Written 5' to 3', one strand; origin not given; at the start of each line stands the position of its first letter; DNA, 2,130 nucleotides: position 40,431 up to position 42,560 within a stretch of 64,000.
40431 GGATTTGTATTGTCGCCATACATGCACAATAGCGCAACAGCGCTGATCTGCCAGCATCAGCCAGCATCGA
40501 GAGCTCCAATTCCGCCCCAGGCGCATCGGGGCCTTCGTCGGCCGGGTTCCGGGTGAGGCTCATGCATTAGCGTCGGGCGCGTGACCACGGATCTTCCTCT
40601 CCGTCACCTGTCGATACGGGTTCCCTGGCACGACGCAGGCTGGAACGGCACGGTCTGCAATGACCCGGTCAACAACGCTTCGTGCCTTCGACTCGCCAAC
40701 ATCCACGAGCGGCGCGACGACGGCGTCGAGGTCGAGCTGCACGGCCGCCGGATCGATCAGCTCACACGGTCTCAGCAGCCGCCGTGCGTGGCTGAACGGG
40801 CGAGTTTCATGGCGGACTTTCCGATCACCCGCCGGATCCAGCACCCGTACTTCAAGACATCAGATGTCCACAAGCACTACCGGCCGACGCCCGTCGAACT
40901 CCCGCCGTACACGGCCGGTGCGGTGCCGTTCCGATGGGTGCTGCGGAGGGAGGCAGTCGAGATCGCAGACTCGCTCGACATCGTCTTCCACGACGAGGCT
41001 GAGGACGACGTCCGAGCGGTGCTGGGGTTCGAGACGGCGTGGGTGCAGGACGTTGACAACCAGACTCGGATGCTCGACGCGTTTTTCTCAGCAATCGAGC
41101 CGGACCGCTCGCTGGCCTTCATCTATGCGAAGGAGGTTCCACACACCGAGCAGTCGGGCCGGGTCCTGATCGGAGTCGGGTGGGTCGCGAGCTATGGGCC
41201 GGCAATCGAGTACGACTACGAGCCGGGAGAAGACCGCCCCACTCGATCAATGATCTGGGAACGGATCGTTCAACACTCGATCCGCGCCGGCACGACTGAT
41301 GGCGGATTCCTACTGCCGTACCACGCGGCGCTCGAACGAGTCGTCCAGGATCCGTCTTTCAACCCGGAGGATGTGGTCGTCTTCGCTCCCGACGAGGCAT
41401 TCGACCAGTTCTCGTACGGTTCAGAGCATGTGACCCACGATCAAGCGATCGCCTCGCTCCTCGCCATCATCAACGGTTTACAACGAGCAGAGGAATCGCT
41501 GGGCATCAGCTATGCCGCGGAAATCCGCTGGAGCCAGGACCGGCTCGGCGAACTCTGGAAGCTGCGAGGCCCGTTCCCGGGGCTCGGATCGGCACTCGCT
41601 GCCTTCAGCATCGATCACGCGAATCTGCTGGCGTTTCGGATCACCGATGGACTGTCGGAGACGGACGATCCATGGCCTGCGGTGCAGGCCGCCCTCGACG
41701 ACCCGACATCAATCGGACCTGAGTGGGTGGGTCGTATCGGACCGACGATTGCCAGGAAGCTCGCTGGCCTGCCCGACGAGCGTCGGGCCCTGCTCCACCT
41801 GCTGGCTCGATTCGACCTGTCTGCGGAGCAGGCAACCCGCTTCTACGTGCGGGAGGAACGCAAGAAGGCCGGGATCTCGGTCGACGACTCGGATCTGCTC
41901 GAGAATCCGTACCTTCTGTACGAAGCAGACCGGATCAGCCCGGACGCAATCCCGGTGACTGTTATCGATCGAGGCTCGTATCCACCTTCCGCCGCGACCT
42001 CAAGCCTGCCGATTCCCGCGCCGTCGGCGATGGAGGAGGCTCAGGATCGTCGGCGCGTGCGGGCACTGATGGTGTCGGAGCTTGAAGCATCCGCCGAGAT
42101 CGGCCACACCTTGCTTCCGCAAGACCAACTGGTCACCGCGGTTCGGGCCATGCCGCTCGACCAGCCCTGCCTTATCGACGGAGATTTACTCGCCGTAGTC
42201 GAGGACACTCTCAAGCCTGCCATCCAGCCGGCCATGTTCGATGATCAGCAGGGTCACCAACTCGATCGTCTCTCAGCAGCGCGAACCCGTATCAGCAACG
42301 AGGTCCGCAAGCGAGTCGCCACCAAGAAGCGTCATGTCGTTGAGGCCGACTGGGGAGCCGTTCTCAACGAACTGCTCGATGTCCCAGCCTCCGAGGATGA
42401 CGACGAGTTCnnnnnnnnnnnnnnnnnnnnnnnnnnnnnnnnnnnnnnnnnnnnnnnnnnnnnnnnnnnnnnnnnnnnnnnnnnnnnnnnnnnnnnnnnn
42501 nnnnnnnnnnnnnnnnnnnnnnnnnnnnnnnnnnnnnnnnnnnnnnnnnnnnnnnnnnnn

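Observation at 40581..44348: Orphan 1255-aa protein (unassigned N-region + RecD-type SF1 helicase + Vsr/DUF559-like nuclease fold): candidate single-protein defence or anti-MGE system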

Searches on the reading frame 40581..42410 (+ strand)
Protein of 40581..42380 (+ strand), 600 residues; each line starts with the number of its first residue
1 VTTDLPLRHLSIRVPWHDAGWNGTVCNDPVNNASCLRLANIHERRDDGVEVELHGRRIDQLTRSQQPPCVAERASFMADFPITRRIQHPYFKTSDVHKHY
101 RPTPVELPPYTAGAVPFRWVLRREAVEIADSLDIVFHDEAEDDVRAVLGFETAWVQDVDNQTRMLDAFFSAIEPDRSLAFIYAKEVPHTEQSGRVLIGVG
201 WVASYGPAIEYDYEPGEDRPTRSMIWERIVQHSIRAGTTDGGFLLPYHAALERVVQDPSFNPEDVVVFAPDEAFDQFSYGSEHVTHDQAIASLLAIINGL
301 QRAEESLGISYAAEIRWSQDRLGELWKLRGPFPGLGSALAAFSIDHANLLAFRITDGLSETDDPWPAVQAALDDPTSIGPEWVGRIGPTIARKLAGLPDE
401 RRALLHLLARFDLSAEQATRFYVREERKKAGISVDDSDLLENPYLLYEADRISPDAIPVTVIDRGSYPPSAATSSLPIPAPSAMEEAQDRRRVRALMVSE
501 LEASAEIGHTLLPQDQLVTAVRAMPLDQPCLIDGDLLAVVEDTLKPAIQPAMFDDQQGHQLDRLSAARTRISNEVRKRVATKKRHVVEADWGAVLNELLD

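Call 25: predict_structure(alignment_id=A2)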
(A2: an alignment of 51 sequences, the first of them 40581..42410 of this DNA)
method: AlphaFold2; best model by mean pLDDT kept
length: 610 residues; sequences in the alignment: 51
mean_pLDDT: 91.2   pTM: 0.88
mean pLDDT of the five models: 91.2, 90.9, 90.5, 89.8, 89.3
residues with pLDDT >= 90: 439; 70-90: 157; 50-70: 13; < 50: 1
segments of 3 or more residues with pLDDT < 50: none
pLDDT, mean of each block of 10 residues (from residue 1): 85 92 91 83 89 94 90 92 93 92 95 96 95 94 92 95 96 97 89 93 96 86 95 93 94 92 93 92 96 97 94 96 91 95 92 88 93 91 89 95 97 96 96 96 96 91 87 85 92 96 89 94 91 93 93 88 86 80 67 80 71
secondary structure, 60 per line:
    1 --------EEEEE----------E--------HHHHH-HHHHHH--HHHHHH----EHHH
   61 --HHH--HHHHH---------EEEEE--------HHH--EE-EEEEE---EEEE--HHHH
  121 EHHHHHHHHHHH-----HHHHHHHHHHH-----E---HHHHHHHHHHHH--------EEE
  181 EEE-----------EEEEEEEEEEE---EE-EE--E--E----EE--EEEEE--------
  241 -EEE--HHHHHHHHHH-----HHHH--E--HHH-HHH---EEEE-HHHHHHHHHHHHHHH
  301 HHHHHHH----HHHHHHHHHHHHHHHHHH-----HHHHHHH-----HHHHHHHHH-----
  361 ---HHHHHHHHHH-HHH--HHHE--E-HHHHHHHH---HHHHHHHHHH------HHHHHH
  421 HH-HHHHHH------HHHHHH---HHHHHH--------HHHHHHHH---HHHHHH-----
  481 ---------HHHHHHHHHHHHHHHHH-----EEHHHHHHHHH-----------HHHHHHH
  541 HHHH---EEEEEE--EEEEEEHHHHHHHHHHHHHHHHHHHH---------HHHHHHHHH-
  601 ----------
elements in order: E9-13 H33-37 H39-44 H47-52 H68-72 E82-86 E103-107 E111-114 H117-120 H122-132 H138-148 H158-169 E178-183 E195-205 E228-232 E242-244 H247-256 H262-265 E281-284 H286-307 H312-329 H335-341 H347-355 H364-373 H388-395 H399-408 H415-422 H424-429 H436-441 H445-450 H459-466 H470-475 H490-506 H514-522 H534-544 E548-553 E556-561 H562-581 H591-599

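Call 29: fold_search(model_id=the predicted structure, library=pdb)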
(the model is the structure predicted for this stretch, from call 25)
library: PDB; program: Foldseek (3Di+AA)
matches with E <= 10: 192; with E <= 0.001: 0
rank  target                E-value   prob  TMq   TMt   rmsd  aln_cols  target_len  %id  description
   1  6zu9_o                7.2e-02  0.35  0.13  0.14  51.0       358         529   12  Structure of a yeast ABCE1-bound 48S initiation complex (released 2020-10-28)
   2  2p5d                  2.7e-01  0.35  0.11  0.33  11.0       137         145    8  Crystal structure of MJECL36 from Methanocaldococcus jannaschii DSM 2661 (released 2007-09-18)
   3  6kpt_A                3.1e-01  0.03  0.08  0.08  26.5       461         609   11  Crystal Structure of Acyl-CoA Dehydrogenase FadE5 from Mycobacteria smegmatis (released 2020-07-01)
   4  2co5_B                4.3e-01  0.90  0.10  0.48  12.0        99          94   12  F93 FROM STIV, a winged-helix DNA-binding protein (released 2006-05-31)
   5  3cuq_B                5.7e-01  0.51  0.11  0.29  16.3       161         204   11  Integrated structural and functional model of the human ESCRT-II complex (released 2008-11-04)
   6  4hw0_C                7.6e-01  0.72  0.08  0.41  12.0       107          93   12  Crystal structure of Sso10a-2, a DNA-binding protein from Sulfolobus solfataricus (released 2013-10-30)
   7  3lfk_A                8.0e-01  0.60  0.09  0.35  15.1       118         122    9  A reported archaeal mechanosensitive channel is a structural homolog of MarR-like transcriptional regulators (released 2010-04-14)
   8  4aih_A                8.0e-01  0.33  0.08  0.27  13.4       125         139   19  Crystal structure of RovA from Yersinia in its free form (released 2012-09-12)
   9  3e6m_C                8.4e-01  0.80  0.09  0.33  12.9       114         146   18  The crystal structure of a MarR family transcriptional regulator from Silicibacter pomeroyi DSS. (released 2008-09-02)
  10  4rm7                  8.4e-01  0.05  0.09  0.13  23.5       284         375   10  The crystal structure of acyl-COA dehydrogenase from Slackia heliotrinireducens DSM 20476 (released 2014-12-24)
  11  9h9y                  1.0e+00  0.91  0.11  0.56  12.0       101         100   13  Crystal structure of metal-free LmrR_V15Bpy variant BVS in a closed state (released 2025-03-05)
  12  4hw0_B                1.0e+00  0.66  0.08  0.40  12.2       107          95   13  Crystal structure of Sso10a-2, a DNA-binding protein from Sulfolobus solfataricus (released 2013-10-30)
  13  4hw0_A                1.0e+00  0.60  0.08  0.40  12.0       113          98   12  Crystal structure of Sso10a-2, a DNA-binding protein from Sulfolobus solfataricus (released 2013-10-30)
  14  1okr_B                1.1e+00  0.77  0.09  0.41  11.9       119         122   10  Three-dimensional structure of S.aureus methicillin-resistance regulating transcriptional repressor MecI. (released 2003-10-09)
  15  4jba_B                1.1e+00  0.77  0.09  0.38  13.1       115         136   12  Crystal Structure of the Oxidized Form of MarR from E.coli (released 2013-10-16)
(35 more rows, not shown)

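Call 30: search_protein_representatives(protein=window:40581-42380:+)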
Query: 600 residues. Proteins with E-value up to 0.001 (for the whole library): 1593; up to 1e-10: 867; up to 1e-30: 328. The best 150 are listed.
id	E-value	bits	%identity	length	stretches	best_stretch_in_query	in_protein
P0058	3.9e-194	663.1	52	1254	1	4-595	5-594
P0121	1.7e-163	561.9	48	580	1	4-572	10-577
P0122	2.3e-151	521.9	43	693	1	1-598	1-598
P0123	4.2e-150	517.7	43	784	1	4-599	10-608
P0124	1.9e-147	508.9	44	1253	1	5-596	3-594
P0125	4.5e-147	507.7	46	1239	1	5-596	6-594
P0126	6.3e-147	507.2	45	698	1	4-598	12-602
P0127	8.9e-146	503.4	44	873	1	5-597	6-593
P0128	3.4e-144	498.2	44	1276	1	4-598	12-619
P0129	2.5e-139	482.1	44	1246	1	4-597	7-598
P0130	1.9e-137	475.9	43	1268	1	5-595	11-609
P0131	3.4e-134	465.2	41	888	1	4-599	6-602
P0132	5.2e-134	464.5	40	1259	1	8-599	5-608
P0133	1.7e-133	462.9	43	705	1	4-569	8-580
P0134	6.4e-133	460.9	41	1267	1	2-596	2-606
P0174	3.2e-110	386.0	37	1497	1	8-598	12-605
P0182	6.6e-108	378.3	36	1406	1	4-597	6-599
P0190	8.9e-102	358.1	37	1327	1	5-597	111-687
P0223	2.7e-81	290.5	35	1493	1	5-591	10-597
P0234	1.1e-76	275.3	43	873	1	5-342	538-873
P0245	7.3e-71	256.0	33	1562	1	7-598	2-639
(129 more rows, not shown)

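Call 72: search_protein_families(library=pfam, proteins=[P0174, P0182, P0223, P0245, P0234, P0190], max_evalue=0.001)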
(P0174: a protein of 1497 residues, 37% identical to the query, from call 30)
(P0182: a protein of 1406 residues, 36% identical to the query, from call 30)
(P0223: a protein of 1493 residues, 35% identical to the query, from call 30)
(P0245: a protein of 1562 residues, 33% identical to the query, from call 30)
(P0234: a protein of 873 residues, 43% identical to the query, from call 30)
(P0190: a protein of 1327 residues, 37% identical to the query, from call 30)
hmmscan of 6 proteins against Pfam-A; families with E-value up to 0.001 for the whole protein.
P0174 (1497 aa): 10 families
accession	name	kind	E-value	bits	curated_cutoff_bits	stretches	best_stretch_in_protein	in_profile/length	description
PF13604.12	AAA_30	-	1.5e-25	90.5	27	1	622-767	8-141/191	AAA domain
PF13245.12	AAA_19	-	1.2e-23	84.2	25.1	1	622-758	3-133/134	AAA domain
PF01443.25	Viral_helicase1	-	4.9e-15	56.4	21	2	636-757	4-100/228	Viral superfamily 1 RNA helicase core domain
PF13538.12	UvrD_C_2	-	1.8e-14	53.8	27.4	1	1021-1068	1-52/52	UvrD-like helicase C-terminal domain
PF13086.12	AAA_11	-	1.6e-08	35.1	27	1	713-757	210-253/257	AAA domain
PF03193.22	RsgA_GTPase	-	9.3e-06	26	30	1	581-661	58-137/174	RsgA GTPase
PF05970.20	PIF1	-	1.3e-05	25.4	25.9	1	626-759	18-157/223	PIF1-like helicase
PF00005.33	ABC_tran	-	5.8e-05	24.2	25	1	633-694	14-72/137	ABC transporter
PF13479.12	AAA_24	-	6.1e-05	23.4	27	0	634-739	6-88/195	AAA domain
PF13401.12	AAA_22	-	0.00019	22.2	27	1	630-735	5-104/130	AAA domain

P0182 (1406 aa): 8 families
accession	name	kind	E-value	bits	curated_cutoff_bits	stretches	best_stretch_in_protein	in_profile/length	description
PF13604.12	AAA_30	-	5.3e-24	85.5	27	1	616-768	4-145/191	AAA domain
PF13245.12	AAA_19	-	1.9e-21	77.1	25.1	1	620-757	3-134/134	AAA domain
PF04326.19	SLFN_AlbA_2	-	1.7e-20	74.1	25.3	1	1255-1390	1-117/118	Schlafen, AlbA_2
PF13538.12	UvrD_C_2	-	2.8e-15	56.4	27.4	1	1023-1069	1-51/52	UvrD-like helicase C-terminal domain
PF01443.25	Viral_helicase1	-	1.1e-14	55.3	21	1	953-1069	121-226/228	Viral superfamily 1 RNA helicase core domain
PF13086.12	AAA_11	-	1.2e-09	38.8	27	1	713-755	213-253/257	AAA domain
PF13401.12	AAA_22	-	3.5e-05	24.6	27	1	630-747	7-122/130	AAA domain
PF03193.22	RsgA_GTPase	-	8.3e-05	22.9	30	0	615-659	93-137/174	RsgA GTPase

P0223 (1493 aa): 9 families
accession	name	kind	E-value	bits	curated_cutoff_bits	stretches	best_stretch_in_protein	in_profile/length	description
PF13604.12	AAA_30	-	2.7e-21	76.6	27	1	632-774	12-141/191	AAA domain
PF13245.12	AAA_19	-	1.4e-19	71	25.1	1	632-765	7-133/134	AAA domain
PF13538.12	UvrD_C_2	-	1e-10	41.7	27.4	1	1010-1052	1-47/52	UvrD-like helicase C-terminal domain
PF01443.25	Viral_helicase1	-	1.9e-10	41.4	21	1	640-764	2-100/228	Viral superfamily 1 RNA helicase core domain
PF13401.12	AAA_22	-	1.2e-07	32.5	27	1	638-760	7-125/130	AAA domain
PF13086.12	AAA_11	-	4.3e-06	27.1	27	1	722-764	213-253/257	AAA domain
PF00005.33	ABC_tran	-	0.00014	22.9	25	1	633-707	8-77/137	ABC transporter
PF13479.12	AAA_24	-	0.0007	19.9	27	0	640-742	6-84/195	AAA domain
PF05127.21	NAT10_TcmA_helicase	-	0.00092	19.6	22.7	0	640-746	1-113/176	RNA cytidine acetyltransferase NAT10/TcmA, helicase domain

P0245 (1562 aa): 8 families
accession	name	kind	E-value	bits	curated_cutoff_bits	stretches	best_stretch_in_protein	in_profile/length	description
PF13245.12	AAA_19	-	7.9e-24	84.8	25.1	1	660-798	3-133/134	AAA domain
PF13604.12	AAA_30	-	3.7e-20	72.9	27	1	659-806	7-140/191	AAA domain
PF01443.25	Viral_helicase1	-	1.3e-09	38.6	21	1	672-804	2-107/228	Viral superfamily 1 RNA helicase core domain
PF13538.12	UvrD_C_2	-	3.3e-09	36.9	27.4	1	1063-1113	1-51/52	UvrD-like helicase C-terminal domain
PF13086.12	AAA_11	-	1.1e-08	35.7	27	1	757-797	215-253/257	AAA domain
PF13401.12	AAA_22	-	1.3e-05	26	27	1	667-791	4-124/130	AAA domain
PF05970.20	PIF1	-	0.00015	21.8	25.9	1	657-798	12-156/223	PIF1-like helicase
PF09848.15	SLFN-g3_helicase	-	0.00059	19.7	24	0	669-799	2-131/354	Schlafen group 3, DNA/RNA helicase domain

P0234 (873 aa): 0 families

P0190 (1327 aa): 8 families
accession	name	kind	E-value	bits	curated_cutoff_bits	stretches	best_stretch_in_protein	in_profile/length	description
PF13604.12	AAA_30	-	5.2e-23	82.2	27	1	700-852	4-143/191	AAA domain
PF13245.12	AAA_19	-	1.2e-22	80.9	25.1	1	707-841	4-133/134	AAA domain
PF01443.25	Viral_helicase1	-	3.9e-14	53.5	21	2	1106-1154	178-227/228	Viral superfamily 1 RNA helicase core domain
PF13538.12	UvrD_C_2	-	1.2e-13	51.2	27.4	1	1107-1154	1-52/52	UvrD-like helicase C-terminal domain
PF13086.12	AAA_11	-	7.2e-10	39.5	27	1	795-840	212-253/257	AAA domain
PF13401.12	AAA_22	-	1.8e-05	25.5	27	1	715-836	6-125/130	AAA domain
PF05970.20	PIF1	-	5.7e-05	23.2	25.9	1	712-840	20-155/223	PIF1-like helicase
PF05127.21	NAT10_TcmA_helicase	-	0.00017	22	22.7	1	718-823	1-114/176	RNA cytidine acetyltransferase NAT10/TcmA, helicase domain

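Call 79: search_dna_similar(query=window:40581-42380:+, collection=plasmids, mode=protein, max_rows=25)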
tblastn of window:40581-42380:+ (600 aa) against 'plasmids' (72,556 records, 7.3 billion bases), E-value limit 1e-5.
Records with a match: 24; places in all: 24; records where one place covers at least 80% of the query: 24.
Best place of each record, by identity: <60% 24.
By first word of the organism name: Bacillus 15; Rhizobium 2; Chondrinema 1; Sphingomonas 1; Embleya 1; Vibrio 1; Paracoccus 1; Hymenobacter 1; Bartonella 1.
By predicted mobility (MOB-suite, as given by PLSDB): non-mobilizable 22; mobilizable 2.
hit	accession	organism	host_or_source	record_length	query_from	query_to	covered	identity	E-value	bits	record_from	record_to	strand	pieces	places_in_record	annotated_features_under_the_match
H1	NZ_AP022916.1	Bacillus cereus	-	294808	6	596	99%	41.1%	2e-143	466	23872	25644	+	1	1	AAA family ATPase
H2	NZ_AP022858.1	Bacillus cereus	-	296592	6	596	99%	41.1%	2e-143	466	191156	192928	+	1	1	AAA family ATPase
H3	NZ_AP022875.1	Bacillus cereus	-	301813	6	596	99%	41.1%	2e-143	466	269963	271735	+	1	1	AAA family ATPase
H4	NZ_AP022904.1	Bacillus cereus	-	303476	6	596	99%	41.1%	2e-143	466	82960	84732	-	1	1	AAA family ATPase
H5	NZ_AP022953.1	Bacillus cereus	-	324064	6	596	99%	41.1%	2e-143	466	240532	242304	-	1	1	AAA family ATPase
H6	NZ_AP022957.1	Bacillus cereus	-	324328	6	596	99%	41.1%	2e-143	466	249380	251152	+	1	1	AAA family ATPase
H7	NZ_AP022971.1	Bacillus cereus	-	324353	6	596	99%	41.1%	2e-143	466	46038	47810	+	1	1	AAA family ATPase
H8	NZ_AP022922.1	Bacillus cereus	-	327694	6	596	99%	41.1%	2e-143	466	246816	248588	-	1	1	AAA family ATPase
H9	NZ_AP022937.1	Bacillus cereus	-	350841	6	596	99%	41.1%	2e-143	466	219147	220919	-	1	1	AAA family ATPase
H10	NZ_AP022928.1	Bacillus cereus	-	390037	6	596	99%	41.1%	2e-143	466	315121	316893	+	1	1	AAA family ATPase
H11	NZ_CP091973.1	Bacillus cereus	mixed culture,deep-sea water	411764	6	596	99%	41.1%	2e-143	466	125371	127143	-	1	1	AAA family ATPase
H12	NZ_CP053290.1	Bacillus cereus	Pyropia,cell culture,seawater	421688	6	596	99%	41.1%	2e-143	466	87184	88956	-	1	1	AAA family ATPase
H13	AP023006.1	Bacillus cereus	-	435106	6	596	99%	41.1%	2e-143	466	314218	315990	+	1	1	hypothetical protein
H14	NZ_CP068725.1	Bacillus cereus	single cell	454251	6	596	99%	41.1%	2e-143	466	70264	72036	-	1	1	AAA family ATPase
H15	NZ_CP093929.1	Bacillus cereus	Bubalus bubalis,cell culture,buffalo ...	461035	6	596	99%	41.1%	2e-143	466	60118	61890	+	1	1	AAA family ATPase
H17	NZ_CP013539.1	Rhizobium phaseoli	Phaseolus vulgaris,Whole ...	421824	5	599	99%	39.5%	5e-119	396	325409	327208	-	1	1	AAA family ATPase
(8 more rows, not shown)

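Call 80: search_dna_similar(query=window:40581-42380:+, collection=phages, mode=protein, max_rows=15)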
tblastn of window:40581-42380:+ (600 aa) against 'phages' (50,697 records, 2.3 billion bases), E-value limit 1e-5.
Records with a match: 2; places in all: 2; records where one place covers at least 80% of the query: 2.
Best place of each record, by identity: <60% 2.
By first word of the organism name: Bacteriophage 2.
By host as written in the record: - 2.
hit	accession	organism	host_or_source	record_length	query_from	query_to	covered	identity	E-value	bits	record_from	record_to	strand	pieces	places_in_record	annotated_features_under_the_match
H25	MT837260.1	Bacteriophage sp.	human fecal samples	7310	7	600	99%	27.0%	1e-58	218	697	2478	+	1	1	record has no annotation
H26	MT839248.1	Bacteriophage sp.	human fecal samples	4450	7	522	86%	27.8%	3e-48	187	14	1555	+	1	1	record has no annotation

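Call 81: get_annotated_region(hit=H1, flank=9000)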
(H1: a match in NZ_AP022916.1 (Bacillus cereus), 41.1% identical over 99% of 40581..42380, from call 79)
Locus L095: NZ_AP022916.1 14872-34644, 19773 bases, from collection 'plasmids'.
description: Bacillus cereus strain MRY14-0105 plasmid pMRY14-0105_1, complete sequence
organism: Bacillus cereus (NCBI taxid 1396)
taxonomy: Bacteria; Bacillota; Bacilli; Bacillales; Bacillaceae; Bacillus; Bacillus cereus
host: -; source: -; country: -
typing (MOB-suite, as given by PLSDB): non-mobilizable; replicon rep_cluster_125; mating-pair formation MPF_T
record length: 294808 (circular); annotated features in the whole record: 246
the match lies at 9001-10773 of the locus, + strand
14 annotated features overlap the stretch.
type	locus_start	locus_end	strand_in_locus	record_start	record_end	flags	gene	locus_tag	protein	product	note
CDS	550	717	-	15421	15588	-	-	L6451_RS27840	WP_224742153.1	AAA family ATPase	-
CDS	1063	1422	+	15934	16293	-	-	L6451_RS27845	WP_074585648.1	hypothetical protein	-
CDS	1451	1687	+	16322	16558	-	-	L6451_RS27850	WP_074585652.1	hypothetical protein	-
CDS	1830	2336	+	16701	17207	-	radC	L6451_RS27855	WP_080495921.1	DNA repair protein RadC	GO:0006281 - DNA repair [Evidence IEA]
CDS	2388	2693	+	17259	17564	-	-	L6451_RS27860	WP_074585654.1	DUF960 family protein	-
CDS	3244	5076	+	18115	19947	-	-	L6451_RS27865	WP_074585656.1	hypothetical protein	-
CDS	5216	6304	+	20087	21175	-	-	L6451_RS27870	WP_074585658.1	hypothetical protein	-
CDS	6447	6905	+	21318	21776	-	-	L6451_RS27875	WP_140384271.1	hypothetical protein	-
CDS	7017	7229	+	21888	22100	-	-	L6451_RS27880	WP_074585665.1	helix-turn-helix domain-containing protein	-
CDS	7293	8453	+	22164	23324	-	-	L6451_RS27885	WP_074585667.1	site-specific integrase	GO:0015074 - DNA integration [Evidence IEA]; GO:0006310 - DNA recombination [Evidence IEA]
CDS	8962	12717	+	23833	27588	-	-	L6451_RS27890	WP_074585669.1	AAA family ATPase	-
CDS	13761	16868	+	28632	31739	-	drmA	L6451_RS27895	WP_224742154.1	DISARM system helicase DrmA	-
CDS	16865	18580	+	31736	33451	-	-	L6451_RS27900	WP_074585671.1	DUF1998 domain-containing protein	-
CDS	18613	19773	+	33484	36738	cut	-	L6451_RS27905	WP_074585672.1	helicase-related protein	-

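Call 82: get_annotated_region(hit=H17, flank=9000)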
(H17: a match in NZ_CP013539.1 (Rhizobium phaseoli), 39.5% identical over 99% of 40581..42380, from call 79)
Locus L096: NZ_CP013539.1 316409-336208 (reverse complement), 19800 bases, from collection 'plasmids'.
description: Rhizobium phaseoli strain R630 plasmid pRphaR630b, complete sequence
organism: Rhizobium phaseoli (NCBI taxid 396)
taxonomy: Bacteria; Pseudomonadota; Alphaproteobacteria; Hyphomicrobiales; Rhizobiaceae; Rhizobium; Rhizobium phaseoli
host: -; source: Phaseolus vulgaris,Whole organism,Legume rhizosphere,legume-root nodule; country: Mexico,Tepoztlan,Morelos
typing (MOB-suite, as given by PLSDB): non-mobilizable
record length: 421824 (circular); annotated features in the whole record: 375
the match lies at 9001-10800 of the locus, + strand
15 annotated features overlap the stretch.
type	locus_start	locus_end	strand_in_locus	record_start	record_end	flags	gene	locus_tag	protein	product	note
CDS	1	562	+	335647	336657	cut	-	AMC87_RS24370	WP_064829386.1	DMT family transporter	GO:0055085 - transmembrane transport [Evidence IEA]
CDS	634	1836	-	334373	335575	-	-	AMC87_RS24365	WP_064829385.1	ROK family protein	-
CDS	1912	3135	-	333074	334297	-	-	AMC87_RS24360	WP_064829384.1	MFS transporter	-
CDS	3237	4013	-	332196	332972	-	-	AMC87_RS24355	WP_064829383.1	SDR family oxidoreductase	-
CDS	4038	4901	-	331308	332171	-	-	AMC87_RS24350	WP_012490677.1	MurR/RpiR family transcriptional regulator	GO:0006355 - regulation of DNA-templated transcription [Evidence IEA]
CDS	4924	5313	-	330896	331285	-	-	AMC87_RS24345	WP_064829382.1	RidA family protein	-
CDS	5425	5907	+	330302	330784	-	-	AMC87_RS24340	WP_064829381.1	hypothetical protein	-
CDS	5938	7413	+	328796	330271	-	-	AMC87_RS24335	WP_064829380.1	M81 family metallopeptidase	-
CDS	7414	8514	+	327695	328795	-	-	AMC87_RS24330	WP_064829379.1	D-TA family PLP-dependent enzyme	-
CDS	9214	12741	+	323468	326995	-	-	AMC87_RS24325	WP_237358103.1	AAA family ATPase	-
CDS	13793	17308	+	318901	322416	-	-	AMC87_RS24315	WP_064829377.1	NACHT domain-containing protein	-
CDS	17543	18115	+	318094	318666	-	-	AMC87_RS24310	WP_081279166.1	hypothetical protein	-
CDS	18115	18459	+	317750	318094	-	-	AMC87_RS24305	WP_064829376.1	hypothetical protein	-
CDS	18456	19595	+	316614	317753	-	-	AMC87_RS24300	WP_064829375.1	DUF4417 domain-containing protein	-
CDS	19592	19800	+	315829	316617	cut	-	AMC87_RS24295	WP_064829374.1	ATP-binding protein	-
